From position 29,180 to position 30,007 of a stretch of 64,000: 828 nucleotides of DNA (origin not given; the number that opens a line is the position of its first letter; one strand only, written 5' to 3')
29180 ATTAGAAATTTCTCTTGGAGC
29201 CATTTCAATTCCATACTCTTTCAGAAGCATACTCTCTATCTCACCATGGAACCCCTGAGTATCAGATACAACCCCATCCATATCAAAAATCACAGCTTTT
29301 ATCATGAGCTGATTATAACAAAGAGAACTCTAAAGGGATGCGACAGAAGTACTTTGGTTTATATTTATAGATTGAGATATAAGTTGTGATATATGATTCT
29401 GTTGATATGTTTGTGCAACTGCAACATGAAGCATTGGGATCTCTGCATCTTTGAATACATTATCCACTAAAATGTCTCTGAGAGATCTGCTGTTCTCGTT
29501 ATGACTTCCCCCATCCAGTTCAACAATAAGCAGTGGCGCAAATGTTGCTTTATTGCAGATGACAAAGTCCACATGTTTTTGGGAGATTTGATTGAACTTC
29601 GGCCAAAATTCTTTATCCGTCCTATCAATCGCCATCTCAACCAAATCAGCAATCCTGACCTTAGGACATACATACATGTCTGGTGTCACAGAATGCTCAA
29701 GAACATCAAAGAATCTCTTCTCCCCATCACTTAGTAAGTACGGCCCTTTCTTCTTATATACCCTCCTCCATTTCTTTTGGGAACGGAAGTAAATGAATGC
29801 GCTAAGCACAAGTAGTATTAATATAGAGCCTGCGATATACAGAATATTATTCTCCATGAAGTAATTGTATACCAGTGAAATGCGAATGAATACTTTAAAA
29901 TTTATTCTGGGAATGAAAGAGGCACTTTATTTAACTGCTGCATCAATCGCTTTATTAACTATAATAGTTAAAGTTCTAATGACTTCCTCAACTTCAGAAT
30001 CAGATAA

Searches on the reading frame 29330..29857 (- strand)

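Call 47: search_protein_families(library=pfam, proteins=[window:29330-29857:-], max_evalue=0.001)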
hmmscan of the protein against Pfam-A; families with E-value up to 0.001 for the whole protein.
window:29330-29857:- (175 aa): 1 family
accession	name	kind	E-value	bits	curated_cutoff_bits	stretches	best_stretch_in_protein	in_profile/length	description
PF10881.14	DUF2726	-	1.9e-25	89.5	24.7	1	41-160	4-123/126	Protein of unknown function (DUF2726)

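Call 77: search_protein_families(library=padloc, proteins=[window:29330-29857:-], max_evalue=0.001)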
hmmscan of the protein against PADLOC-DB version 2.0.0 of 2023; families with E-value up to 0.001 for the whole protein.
window:29330-29857:- (175 aa): 0 families
